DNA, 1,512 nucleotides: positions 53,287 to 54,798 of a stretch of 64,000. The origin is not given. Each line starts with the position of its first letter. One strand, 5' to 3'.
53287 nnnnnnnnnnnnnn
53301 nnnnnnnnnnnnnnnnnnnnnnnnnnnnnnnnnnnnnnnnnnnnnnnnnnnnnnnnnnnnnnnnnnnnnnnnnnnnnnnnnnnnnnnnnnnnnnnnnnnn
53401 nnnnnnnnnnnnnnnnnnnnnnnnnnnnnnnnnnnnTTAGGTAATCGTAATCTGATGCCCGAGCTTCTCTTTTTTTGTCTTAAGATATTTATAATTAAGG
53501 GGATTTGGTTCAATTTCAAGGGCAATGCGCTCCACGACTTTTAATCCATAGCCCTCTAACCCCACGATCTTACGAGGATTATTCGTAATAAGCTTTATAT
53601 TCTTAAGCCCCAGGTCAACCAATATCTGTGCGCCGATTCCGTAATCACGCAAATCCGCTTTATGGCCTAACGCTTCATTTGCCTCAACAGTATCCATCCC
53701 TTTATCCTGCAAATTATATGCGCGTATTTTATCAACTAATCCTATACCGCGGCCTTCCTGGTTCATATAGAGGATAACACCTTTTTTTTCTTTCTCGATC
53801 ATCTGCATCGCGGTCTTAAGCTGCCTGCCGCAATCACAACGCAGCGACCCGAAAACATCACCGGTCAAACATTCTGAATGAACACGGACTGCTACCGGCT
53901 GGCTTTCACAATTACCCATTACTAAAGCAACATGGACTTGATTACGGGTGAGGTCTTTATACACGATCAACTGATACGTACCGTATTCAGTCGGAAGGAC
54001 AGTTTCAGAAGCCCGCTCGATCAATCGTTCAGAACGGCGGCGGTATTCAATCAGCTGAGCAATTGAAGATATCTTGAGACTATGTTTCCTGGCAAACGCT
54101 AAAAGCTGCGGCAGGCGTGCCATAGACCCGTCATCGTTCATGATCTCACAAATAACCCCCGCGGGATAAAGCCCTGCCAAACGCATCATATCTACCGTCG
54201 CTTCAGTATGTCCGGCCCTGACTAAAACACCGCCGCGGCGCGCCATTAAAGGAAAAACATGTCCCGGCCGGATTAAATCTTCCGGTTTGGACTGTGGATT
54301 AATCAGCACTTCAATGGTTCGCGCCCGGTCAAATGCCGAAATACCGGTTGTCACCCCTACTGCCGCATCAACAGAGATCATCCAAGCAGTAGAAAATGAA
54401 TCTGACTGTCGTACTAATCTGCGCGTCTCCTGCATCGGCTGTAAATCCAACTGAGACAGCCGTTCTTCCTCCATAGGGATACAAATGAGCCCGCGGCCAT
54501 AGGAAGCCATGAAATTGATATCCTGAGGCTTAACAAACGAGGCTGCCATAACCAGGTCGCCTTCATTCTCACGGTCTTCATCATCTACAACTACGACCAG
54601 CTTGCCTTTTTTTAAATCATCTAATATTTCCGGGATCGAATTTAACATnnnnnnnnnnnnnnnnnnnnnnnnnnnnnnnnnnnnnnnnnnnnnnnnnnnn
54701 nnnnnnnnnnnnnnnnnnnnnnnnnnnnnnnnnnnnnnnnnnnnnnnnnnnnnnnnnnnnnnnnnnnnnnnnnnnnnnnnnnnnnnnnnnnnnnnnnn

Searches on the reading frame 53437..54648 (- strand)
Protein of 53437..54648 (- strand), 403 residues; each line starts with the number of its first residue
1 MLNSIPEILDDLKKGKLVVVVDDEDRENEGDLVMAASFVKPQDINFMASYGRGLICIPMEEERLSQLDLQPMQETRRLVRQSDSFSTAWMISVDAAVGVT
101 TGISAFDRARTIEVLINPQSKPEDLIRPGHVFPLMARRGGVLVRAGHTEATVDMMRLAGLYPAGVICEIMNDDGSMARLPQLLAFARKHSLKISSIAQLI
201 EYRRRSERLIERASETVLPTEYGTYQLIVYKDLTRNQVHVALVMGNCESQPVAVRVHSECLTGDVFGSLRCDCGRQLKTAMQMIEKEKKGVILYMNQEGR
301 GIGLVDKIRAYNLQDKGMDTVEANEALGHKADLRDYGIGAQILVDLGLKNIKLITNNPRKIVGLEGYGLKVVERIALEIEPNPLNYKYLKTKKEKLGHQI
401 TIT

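Call 15: find_homologous_proteins(query=window:53437-54648:-, max_evalue=1e-30)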
Query window:53437-54648:- (403 aa): 8000 proteins with E <= 1e-30 among 8000 candidates; the best 120 are listed.
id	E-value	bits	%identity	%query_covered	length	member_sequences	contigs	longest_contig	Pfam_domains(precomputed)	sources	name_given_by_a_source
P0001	8.4e-264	892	100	100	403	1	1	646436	PF00925.26,PF00926.25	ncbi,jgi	ncbi:MAG: bifunctional 3,4-dihydroxy-2-butanone-4-phosphate synthase/GTP cyclohydrolase II [Candidat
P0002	2.2e-249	845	94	100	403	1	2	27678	PF00925.26,PF00926.25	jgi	jgi:3,4-dihydroxy 2-butanone 4-phosphate synthase / GTP cyclohydrolase II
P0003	2.9e-248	841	94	100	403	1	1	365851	PF00925.26,PF00926.25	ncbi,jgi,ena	ncbi:MAG: bifunctional 3,4-dihydroxy-2-butanone-4-phosphate synthase/GTP cyclohydrolase II [Candidat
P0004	3.1e-217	739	81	100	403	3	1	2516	PF00925.26,PF00926.25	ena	-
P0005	4.3e-217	738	80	100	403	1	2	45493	PF00925.26,PF00926.25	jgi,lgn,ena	-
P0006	4.6e-217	738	79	100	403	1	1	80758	PF00925.26,PF00926.25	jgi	jgi:3,4-dihydroxy 2-butanone 4-phosphate synthase/GTP cyclohydrolase II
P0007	7.2e-217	738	80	100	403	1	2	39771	PF00925.26,PF00926.25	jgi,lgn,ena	jgi:3,4-dihydroxy 2-butanone 4-phosphate synthase/GTP cyclohydrolase II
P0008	2.0e-216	736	78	100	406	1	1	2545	PF00925.26,PF00926.25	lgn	-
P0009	3.9e-216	735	78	100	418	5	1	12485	PF00925.26,PF00926.25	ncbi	-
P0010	4.6e-216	735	79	100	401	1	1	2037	PF00925.26,PF00926.25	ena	-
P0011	1.0e-215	734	79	100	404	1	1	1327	PF00925.26,PF00926.25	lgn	-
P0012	3.6e-215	732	79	100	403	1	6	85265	PF00925.26,PF00926.25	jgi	jgi:3,4-dihydroxy 2-butanone 4-phosphate synthase/GTP cyclohydrolase II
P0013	4.2e-215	732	78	100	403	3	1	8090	PF00925.26,PF00926.25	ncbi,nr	ncbi:MAG: bifunctional 3,4-dihydroxy-2-butanone-4-phosphate synthase/GTP cyclohydrolase II [Candidat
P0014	4.8e-215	732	79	100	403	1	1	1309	PF00925.26,PF00926.25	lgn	-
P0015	5.1e-215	732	79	100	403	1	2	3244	PF00925.26,PF00926.25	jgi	jgi:3,4-dihydroxy 2-butanone 4-phosphate synthase/GTP cyclohydrolase II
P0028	1.0e-213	727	78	100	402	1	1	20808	PF00925.26,PF00926.25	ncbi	ncbi:MAG: bifunctional 3,4-dihydroxy-2-butanone-4-phosphate synthase/GTP cyclohydrolase II [Candidat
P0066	6.1e-212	722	79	100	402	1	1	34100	PF00925.26,PF00926.25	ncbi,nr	ncbi:MAG: bifunctional 3,4-dihydroxy-2-butanone-4-phosphate synthase/GTP cyclohydrolase II [Candidat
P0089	2.0e-211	720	80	100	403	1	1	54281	PF00925.26,PF00926.25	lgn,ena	-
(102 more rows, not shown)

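Call 16: find_encoding_contigs(protein=P0001, flank=10000, max_places=3)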
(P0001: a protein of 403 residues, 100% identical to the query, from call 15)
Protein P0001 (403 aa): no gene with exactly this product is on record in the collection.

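Call 17: find_encoding_contigs(protein=P0003, flank=10000, max_places=3)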
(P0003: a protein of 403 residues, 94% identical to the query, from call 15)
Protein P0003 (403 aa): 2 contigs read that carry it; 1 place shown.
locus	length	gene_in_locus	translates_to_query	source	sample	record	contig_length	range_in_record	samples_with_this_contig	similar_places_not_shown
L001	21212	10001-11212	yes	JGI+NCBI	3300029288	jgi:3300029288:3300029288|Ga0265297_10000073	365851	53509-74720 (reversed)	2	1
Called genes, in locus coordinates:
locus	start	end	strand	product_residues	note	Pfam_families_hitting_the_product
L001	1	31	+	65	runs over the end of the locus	-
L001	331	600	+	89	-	PF00312:Ribosomal_S15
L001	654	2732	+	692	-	PF01138:RNase_PH, PF03725:RNase_PH_C, PF03726:PNPase, PF01138:RNase_PH, PF00013:KH_1, PF00575:S1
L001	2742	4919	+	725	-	PF13491:FtsK_4TM, PF17854:FtsK_alpha, PF01580:FtsK_SpoIIIE, PF09397:FtsK_gamma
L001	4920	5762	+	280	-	PF12844:HTH_19 (weak), PF13413:HTH_25, PF13464:RodZ_C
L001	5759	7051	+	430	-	PF00919:UPF0004, PF04055:Radical_SAM, PF18693:TRAM_2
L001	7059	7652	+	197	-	PF01066:CDP-OH_P_transf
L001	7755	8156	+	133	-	PF04608:PgpA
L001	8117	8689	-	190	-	PF10469:AKAP7_NLS (weak), PF02834:LigT_PEase, PF13563:2_5_RNA_ligase2, PF02834:LigT_PEase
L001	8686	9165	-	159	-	PF02464:CinA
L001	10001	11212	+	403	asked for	PF00926:DHBP_synthase, PF00925:GTP_cyclohydro2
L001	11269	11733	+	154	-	PF00885:DMRL_synthase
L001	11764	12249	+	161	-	-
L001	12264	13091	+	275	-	PF02811:PHP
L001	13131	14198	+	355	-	PF00383:dCMP_cyt_deam_1, PF14437:MafB19-deam, PF01872:RibD_C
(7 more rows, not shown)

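Call 18: find_encoding_contigs(protein=P0002, flank=10000, max_places=3)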
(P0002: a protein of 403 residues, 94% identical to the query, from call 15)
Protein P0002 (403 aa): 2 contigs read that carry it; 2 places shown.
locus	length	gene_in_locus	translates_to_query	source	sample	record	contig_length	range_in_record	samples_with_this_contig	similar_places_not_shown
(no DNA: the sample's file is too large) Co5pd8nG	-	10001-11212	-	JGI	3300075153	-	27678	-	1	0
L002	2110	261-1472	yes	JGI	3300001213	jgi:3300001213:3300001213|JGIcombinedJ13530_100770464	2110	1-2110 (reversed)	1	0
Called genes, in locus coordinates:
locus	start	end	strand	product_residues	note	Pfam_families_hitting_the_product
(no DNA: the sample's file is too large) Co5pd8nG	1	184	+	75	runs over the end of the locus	-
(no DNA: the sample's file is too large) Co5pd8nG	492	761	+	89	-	PF00312:Ribosomal_S15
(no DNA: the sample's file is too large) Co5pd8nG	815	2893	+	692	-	PF01138:RNase_PH, PF03725:RNase_PH_C, PF03726:PNPase, PF01138:RNase_PH, PF00013:KH_1, PF00575:S1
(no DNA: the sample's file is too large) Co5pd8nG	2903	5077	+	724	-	PF13491:FtsK_4TM, PF17854:FtsK_alpha, PF01580:FtsK_SpoIIIE, PF09397:FtsK_gamma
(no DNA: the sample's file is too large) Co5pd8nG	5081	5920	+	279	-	PF12844:HTH_19 (weak), PF13413:HTH_25, PF13464:RodZ_C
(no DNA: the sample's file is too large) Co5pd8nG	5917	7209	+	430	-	PF00919:UPF0004, PF04055:Radical_SAM, PF18693:TRAM_2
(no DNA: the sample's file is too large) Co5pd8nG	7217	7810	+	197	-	PF01066:CDP-OH_P_transf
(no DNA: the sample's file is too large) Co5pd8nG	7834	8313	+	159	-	PF04608:PgpA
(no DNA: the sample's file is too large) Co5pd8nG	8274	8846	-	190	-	PF02834:LigT_PEase, PF13563:2_5_RNA_ligase2, PF02834:LigT_PEase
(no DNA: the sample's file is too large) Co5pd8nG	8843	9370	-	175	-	PF02464:CinA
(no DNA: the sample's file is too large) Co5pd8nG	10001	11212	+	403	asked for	PF00926:DHBP_synthase, PF00925:GTP_cyclohydro2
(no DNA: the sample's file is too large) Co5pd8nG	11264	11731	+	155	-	PF00885:DMRL_synthase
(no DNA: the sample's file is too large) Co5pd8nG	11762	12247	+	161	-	PF01029:NusB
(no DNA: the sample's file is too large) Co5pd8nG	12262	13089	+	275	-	PF02811:PHP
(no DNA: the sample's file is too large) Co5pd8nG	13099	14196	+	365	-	PF00383:dCMP_cyt_deam_1, PF14437:MafB19-deam, PF01872:RibD_C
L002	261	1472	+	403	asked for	PF00926:DHBP_synthase, PF00925:GTP_cyclohydro2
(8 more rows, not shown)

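Call 22: list_cluster_members(proteins=[P0001, P0003, P0013, P0028, P0066])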
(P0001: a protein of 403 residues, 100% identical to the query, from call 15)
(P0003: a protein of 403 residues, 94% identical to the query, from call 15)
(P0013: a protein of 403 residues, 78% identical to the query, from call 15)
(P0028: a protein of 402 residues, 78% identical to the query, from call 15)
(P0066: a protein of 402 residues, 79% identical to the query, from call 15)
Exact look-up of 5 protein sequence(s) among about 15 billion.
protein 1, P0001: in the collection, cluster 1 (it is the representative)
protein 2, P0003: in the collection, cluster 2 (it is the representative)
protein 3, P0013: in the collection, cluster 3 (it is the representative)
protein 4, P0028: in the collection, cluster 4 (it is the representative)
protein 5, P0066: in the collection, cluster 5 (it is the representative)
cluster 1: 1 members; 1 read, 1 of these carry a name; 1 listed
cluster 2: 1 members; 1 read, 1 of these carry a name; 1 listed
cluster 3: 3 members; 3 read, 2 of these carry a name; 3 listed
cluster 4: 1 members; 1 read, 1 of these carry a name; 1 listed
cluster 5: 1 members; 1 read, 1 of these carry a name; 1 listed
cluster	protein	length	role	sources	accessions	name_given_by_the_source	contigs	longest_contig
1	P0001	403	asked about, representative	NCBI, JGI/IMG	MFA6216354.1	MAG: bifunctional 3,4-dihydroxy-2-butanone-4-phosphate synthase/GTP cyclohydrolase II ... | 3,4-dihydroxy 2-butanone 4-phosphate synthase/GTP cyclohydrolase II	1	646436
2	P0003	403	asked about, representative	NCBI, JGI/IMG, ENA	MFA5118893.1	MAG: bifunctional 3,4-dihydroxy-2-butanone-4-phosphate synthase/GTP cyclohydrolase II ...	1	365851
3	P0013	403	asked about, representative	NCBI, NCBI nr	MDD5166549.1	MAG: bifunctional 3,4-dihydroxy-2-butanone-4-phosphate synthase/GTP cyclohydrolase II ... | bifunctional 3,4-dihydroxy-2-butanone-4-phosphate synthase/GTP cyclohydrolase II ...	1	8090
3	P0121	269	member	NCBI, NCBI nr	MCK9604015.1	MAG: GTP cyclohydrolase II, partial [Candidatus Omnitrophica bacterium] | GTP cyclohydrolase II [Candidatus Omnitrophota bacterium]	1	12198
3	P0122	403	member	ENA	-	-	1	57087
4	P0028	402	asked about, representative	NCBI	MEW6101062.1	MAG: bifunctional 3,4-dihydroxy-2-butanone-4-phosphate synthase/GTP cyclohydrolase II ...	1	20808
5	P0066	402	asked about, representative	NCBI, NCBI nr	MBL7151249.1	MAG: bifunctional 3,4-dihydroxy-2-butanone-4-phosphate synthase/GTP cyclohydrolase II ... | bifunctional 3,4-dihydroxy-2-butanone-4-phosphate synthase/GTP cyclohydrolase II ...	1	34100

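Call 27: find_related_loci(query=P0001, collection=genome_contigs, flank=10000)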
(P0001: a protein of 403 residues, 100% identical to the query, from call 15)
Query P0001 (403 aa) in genome_contigs; peptide patterns used: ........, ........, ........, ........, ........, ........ (x = any residue, [..] = any of these).
600 stretches matched a pattern (row limit reached: there are more); 599 encode a relative of the query (tblastn E <= 1e-3); the best 80 are kept; 80 distinct loci.
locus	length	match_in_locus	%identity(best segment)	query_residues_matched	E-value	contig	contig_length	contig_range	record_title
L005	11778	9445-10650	78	1-402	0e+0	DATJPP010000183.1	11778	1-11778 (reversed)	MAG TPA_asm: Candidatus Margulisiibacteriota bacterium isolate SMAG_U14916 k141_3277271, whole genome shotgun sequence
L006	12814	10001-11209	77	1-403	0e+0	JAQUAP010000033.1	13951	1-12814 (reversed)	MAG: Candidatus Omnitrophota bacterium isolate STC_87 NODE_9776_length_13951_cov_3.635634_Sandtown_C, whole genome shotg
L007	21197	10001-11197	77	1-399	0e+0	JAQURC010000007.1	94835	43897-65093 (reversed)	MAG: Candidatus Omnitrophota bacterium isolate STD1_64 NODE_471_length_94835_cov_13.129060_Sandtown_D1, whole genome sho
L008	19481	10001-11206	74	1-402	0e+0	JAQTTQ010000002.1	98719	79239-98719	MAG: Candidatus Omnitrophota bacterium isolate STB_44 NODE_474_length_98719_cov_7.939752_Sandtown_B, whole genome shotgu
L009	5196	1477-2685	74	1-402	0e+0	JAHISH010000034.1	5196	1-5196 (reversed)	MAG: Candidatus Omnitrophota bacterium isolate MM_PC_MetaG.mb.163 MM_PC_MetaG.mb.163_k141_208239, whole genome shotgun s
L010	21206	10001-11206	76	1-402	0e+0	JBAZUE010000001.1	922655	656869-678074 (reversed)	MAG: Candidatus Omnitrophota bacterium isolate SO_2017_GW1_22 NODE_22_length_922655_cov_1.522083_OW334_2017, whole genom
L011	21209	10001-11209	73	1-403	0e+0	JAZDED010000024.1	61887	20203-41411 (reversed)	MAG: Candidatus Omnitrophota bacterium isolate MEGAHIT-group-0.121 k141_20715050, whole genome shotgun sequence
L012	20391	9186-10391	75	1-402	0e+0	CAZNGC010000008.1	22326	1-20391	MAG TPA_asm: uncultured Planctomycetales bacterium isolate SRP167436_co1_192 genome assembly, contig: NODE_3537_length_2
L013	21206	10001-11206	74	1-402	0e+0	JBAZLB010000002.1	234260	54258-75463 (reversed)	MAG: Candidatus Omnitrophota bacterium isolate SO_2017_LW4_158 scaffold_153_c1_LW137-91_2017, whole genome shotgun seque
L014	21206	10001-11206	73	1-402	0e+0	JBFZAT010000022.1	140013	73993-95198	MAG: Candidatus Omnitrophota bacterium isolate PPR_0474 k121_5595616, whole genome shotgun sequence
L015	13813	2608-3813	77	1-402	0e+0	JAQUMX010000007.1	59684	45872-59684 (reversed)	MAG: Candidatus Omnitrophota bacterium isolate STD1_164 NODE_988_length_59684_cov_5.239199_Sandtown_D1, whole genome sho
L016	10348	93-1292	69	2-398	0e+0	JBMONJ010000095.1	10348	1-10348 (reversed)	MAG: Candidatus Omnitrophota bacterium isolate Betzabe_MAG073 MAG073_95, whole genome shotgun sequence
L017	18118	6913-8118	77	1-402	0e+0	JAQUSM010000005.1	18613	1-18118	MAG: Candidatus Omnitrophota bacterium isolate STD1_97 NODE_6842_length_18613_cov_4.202099_Sandtown_D1, whole genome sho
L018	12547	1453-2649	65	1-398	6e-179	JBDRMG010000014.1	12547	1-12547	MAG: Candidatus Omnitrophota bacterium isolate MEGAHIT-group-1.82 k141_6351140, whole genome shotgun sequence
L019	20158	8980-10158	64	1-398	7e-179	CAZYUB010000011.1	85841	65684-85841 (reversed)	MAG TPA_asm: uncultured Planctomycetia bacterium isolate binchicken_co154_66 genome assembly, contig: NODE_219_length_85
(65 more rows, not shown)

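Call 58: find_encoding_contigs(protein=P0005, flank=10000, max_places=2)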
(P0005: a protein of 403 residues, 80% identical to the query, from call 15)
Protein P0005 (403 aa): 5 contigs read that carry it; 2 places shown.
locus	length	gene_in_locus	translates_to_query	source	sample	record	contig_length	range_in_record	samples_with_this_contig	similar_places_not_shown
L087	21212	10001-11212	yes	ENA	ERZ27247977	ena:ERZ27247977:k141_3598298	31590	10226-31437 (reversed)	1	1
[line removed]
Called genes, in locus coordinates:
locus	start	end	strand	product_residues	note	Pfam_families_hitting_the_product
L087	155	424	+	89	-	PF00312:Ribosomal_S15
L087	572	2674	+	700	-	PF01138:RNase_PH, PF03725:RNase_PH_C, PF03726:PNPase, PF01138:RNase_PH, PF00013:KH_1, PF22675:KH-I_KHDC4-BBP (weak), PF00575:S1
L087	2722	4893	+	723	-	PF13491:FtsK_4TM, PF17854:FtsK_alpha, PF01580:FtsK_SpoIIIE, PF09397:FtsK_gamma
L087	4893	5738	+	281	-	PF12844:HTH_19 (weak), PF13413:HTH_25, PF13464:RodZ_C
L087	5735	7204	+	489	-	PF00919:UPF0004, PF04055:Radical_SAM, PF18693:TRAM_2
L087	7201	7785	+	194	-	PF01066:CDP-OH_P_transf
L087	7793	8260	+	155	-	PF04608:PgpA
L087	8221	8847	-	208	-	PF02834:LigT_PEase, PF13563:2_5_RNA_ligase2, PF02834:LigT_PEase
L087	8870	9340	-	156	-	PF02464:CinA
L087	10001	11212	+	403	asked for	PF00926:DHBP_synthase, PF00925:GTP_cyclohydro2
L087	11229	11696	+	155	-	PF00885:DMRL_synthase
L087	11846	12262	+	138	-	PF01029:NusB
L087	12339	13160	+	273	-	PF02811:PHP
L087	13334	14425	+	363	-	PF00383:dCMP_cyt_deam_1, PF14437:MafB19-deam, PF01872:RibD_C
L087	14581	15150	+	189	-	PF00677:Lum_binding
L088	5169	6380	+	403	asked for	PF00926:DHBP_synthase, PF00925:GTP_cyclohydro2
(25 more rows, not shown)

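Call 59: find_encoding_contigs(protein=P0089, flank=10000, max_places=2)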
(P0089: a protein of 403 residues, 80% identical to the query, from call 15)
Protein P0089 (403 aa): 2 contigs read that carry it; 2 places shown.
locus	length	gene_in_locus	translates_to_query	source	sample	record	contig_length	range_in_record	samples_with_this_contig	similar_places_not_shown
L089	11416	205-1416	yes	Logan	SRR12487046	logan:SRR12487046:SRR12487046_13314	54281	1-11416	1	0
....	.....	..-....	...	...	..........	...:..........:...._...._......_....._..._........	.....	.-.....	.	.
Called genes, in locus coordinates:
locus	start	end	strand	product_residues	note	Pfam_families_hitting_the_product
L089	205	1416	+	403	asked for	PF00926:DHBP_synthase, PF00925:GTP_cyclohydro2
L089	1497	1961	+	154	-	PF00885:DMRL_synthase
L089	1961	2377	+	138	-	PF01029:NusB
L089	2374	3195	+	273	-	PF02811:PHP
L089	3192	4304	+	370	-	PF00383:dCMP_cyt_deam_1, PF14437:MafB19-deam, PF01872:RibD_C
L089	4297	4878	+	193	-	PF00677:Lum_binding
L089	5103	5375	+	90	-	PF00708:Acylphosphatase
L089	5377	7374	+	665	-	PF22745:Nlig-Ia, PF01653:DNA_ligase_aden, PF03120:OB_DNA_ligase, PF03119:DNA_ligase_ZBD, PF14520:HHH_5 (faint), PF12826:HHH_2, PF00533:BRCT, PF12738:PTCB-BRCT (weak)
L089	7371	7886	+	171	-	-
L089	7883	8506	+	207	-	PF00753:Lactamase_B, PF12706:Lactamase_B_2 (weak)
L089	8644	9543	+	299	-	PF02899:Phage_int_SAM_1, PF13495:Phage_int_SAM_4 (weak), PF00589:Phage_integrase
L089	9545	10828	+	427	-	PF01743:PolyA_pol, PF12627:PolyA_pol_RNAbd (weak)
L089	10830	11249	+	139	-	PF02033:RBFA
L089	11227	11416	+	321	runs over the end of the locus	PF01368:DHH, PF02272:DHHA1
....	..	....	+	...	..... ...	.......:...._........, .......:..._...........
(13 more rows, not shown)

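Call 72: find_encoding_contigs(protein=P0006, flank=10000, max_places=1)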
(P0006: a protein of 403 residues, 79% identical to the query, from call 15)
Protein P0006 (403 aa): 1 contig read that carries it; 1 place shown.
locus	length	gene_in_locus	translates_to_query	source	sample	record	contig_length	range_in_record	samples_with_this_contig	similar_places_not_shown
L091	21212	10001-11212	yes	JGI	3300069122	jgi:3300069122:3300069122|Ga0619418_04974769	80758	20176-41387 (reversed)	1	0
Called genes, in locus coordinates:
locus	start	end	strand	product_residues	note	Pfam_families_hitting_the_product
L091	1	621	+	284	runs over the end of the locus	PF07719:TPR_2 (faint)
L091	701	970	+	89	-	PF00312:Ribosomal_S15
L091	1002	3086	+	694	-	PF01138:RNase_PH, PF03725:RNase_PH_C, PF03726:PNPase, PF01138:RNase_PH, PF00013:KH_1, PF22675:KH-I_KHDC4-BBP (weak), PF00575:S1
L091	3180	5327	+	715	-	PF13491:FtsK_4TM, PF17854:FtsK_alpha, PF01580:FtsK_SpoIIIE, PF01935:DUF87 (faint), PF09397:FtsK_gamma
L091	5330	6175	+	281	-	PF13413:HTH_25, PF13464:RodZ_C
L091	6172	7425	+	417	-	PF00919:UPF0004, PF04055:Radical_SAM, PF01938:TRAM (weak), PF18693:TRAM_2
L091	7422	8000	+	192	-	PF01066:CDP-OH_P_transf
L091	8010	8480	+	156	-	PF04608:PgpA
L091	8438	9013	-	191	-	PF10469:AKAP7_NLS, PF02834:LigT_PEase, PF13563:2_5_RNA_ligase2, PF02834:LigT_PEase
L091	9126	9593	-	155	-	PF02464:CinA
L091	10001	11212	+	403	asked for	PF00926:DHBP_synthase, PF00925:GTP_cyclohydro2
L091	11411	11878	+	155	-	PF00885:DMRL_synthase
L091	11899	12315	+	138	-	PF01029:NusB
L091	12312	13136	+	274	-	PF02811:PHP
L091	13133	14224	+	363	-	PF00383:dCMP_cyt_deam_1, PF14437:MafB19-deam, PF01872:RibD_C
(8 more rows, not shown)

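Call 73: find_encoding_contigs(protein=P0012, flank=10000, max_places=1)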
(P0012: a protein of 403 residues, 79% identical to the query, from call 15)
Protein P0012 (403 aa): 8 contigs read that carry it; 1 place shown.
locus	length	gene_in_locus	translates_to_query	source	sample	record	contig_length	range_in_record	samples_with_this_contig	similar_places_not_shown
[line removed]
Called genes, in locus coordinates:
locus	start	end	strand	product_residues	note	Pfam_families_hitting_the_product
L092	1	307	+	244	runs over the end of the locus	PF03783:CsgG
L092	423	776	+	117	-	PF07238:PilZ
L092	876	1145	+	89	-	PF00312:Ribosomal_S15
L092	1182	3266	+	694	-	PF01138:RNase_PH, PF03725:RNase_PH_C, PF03726:PNPase, PF01138:RNase_PH, PF00013:KH_1, PF00575:S1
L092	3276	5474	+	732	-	PF13491:FtsK_4TM, PF17854:FtsK_alpha, PF01580:FtsK_SpoIIIE, PF01935:DUF87 (weak), PF09397:FtsK_gamma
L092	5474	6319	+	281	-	PF12844:HTH_19 (weak), PF13413:HTH_25, PF13464:RodZ_C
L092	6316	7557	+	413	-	PF00919:UPF0004, PF04055:Radical_SAM, PF18693:TRAM_2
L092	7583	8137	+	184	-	PF01066:CDP-OH_P_transf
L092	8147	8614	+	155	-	PF04608:PgpA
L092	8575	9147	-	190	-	PF10469:AKAP7_NLS, PF02834:LigT_PEase, PF13563:2_5_RNA_ligase2, PF02834:LigT_PEase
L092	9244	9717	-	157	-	PF02464:CinA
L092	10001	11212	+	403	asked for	PF00926:DHBP_synthase, PF00925:GTP_cyclohydro2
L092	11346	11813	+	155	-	PF00885:DMRL_synthase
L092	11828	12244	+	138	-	PF01029:NusB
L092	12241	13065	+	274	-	PF02811:PHP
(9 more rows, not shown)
